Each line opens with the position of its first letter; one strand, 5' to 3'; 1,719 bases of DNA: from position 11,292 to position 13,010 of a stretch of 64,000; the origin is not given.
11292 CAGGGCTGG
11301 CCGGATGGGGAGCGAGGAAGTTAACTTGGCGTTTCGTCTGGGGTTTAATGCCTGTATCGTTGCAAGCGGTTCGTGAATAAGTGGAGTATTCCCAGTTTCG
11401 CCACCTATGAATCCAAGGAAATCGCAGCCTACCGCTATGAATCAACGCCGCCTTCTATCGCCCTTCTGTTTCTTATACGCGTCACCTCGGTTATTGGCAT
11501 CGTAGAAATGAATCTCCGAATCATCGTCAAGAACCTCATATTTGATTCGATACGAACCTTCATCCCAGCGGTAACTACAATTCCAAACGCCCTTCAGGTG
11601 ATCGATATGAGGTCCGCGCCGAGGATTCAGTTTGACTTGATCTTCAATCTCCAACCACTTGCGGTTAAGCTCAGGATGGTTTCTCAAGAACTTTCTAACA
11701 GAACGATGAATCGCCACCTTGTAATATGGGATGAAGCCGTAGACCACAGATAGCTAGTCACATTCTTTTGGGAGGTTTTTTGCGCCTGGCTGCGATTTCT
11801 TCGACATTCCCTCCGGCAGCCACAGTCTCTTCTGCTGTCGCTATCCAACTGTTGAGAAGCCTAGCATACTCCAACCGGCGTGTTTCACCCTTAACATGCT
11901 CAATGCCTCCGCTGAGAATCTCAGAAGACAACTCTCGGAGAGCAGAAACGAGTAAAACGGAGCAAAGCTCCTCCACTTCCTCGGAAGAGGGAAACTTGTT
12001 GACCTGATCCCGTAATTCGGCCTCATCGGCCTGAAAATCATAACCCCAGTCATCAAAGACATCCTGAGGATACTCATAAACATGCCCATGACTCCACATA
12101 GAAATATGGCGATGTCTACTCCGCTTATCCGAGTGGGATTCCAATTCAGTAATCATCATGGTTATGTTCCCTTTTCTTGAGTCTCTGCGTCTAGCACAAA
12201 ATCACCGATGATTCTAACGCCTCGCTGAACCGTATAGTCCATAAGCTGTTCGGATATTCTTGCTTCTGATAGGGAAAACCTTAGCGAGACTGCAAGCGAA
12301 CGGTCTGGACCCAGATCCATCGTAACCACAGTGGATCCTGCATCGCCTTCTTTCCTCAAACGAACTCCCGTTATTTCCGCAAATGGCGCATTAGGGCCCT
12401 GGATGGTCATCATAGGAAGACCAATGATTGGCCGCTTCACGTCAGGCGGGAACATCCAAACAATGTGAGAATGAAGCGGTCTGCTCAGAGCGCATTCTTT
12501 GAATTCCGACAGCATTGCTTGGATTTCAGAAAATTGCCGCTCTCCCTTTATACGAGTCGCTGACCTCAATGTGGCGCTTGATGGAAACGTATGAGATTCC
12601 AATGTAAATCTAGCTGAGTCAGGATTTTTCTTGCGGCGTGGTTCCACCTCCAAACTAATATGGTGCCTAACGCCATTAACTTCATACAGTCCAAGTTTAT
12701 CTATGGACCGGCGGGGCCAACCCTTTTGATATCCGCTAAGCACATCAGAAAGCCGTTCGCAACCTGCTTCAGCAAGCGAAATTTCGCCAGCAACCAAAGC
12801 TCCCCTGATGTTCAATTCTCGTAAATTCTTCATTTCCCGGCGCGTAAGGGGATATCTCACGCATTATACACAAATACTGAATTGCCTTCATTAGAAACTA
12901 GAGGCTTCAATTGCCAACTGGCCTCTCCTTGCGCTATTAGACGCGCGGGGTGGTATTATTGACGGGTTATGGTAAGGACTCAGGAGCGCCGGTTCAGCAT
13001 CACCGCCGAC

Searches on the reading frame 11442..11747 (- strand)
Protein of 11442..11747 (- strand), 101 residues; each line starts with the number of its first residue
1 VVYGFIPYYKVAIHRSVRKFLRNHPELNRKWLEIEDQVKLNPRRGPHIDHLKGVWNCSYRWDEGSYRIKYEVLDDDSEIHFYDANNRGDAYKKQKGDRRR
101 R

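Call 90: search_solved_structures(query=window:11442-11747:-, max_evalue=1)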
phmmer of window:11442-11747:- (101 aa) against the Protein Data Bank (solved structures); distinct sequences matched with E-value up to 1: 3.
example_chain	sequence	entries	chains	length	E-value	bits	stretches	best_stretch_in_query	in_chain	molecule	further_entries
1wmi_A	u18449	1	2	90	0.00018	24.7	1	9-92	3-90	hypothetical protein PHS013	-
3ei1_B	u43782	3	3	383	0.7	13.1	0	35-91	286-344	DNA damage-binding protein 2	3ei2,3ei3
4a08_B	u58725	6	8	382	0.71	13.1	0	35-91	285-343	DNA DAMAGE-BINDING PROTEIN 2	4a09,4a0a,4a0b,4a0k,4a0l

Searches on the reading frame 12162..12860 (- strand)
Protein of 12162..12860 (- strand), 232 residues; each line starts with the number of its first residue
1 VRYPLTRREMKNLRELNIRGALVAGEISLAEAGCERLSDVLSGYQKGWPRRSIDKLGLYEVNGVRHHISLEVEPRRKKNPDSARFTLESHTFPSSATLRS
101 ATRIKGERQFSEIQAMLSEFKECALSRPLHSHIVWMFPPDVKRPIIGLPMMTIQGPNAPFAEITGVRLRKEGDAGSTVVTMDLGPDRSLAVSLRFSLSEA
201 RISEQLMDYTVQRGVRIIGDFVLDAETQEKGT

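Call 91: search_solved_structures(query=window:12162-12860:-, max_evalue=1)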
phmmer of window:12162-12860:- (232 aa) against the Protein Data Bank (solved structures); distinct sequences matched with E-value up to 1: 1.
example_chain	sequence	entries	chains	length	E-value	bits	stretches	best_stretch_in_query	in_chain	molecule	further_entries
3hmq_A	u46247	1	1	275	0.34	13.9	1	15-68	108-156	NH(3)-dependent NAD(+) synthetase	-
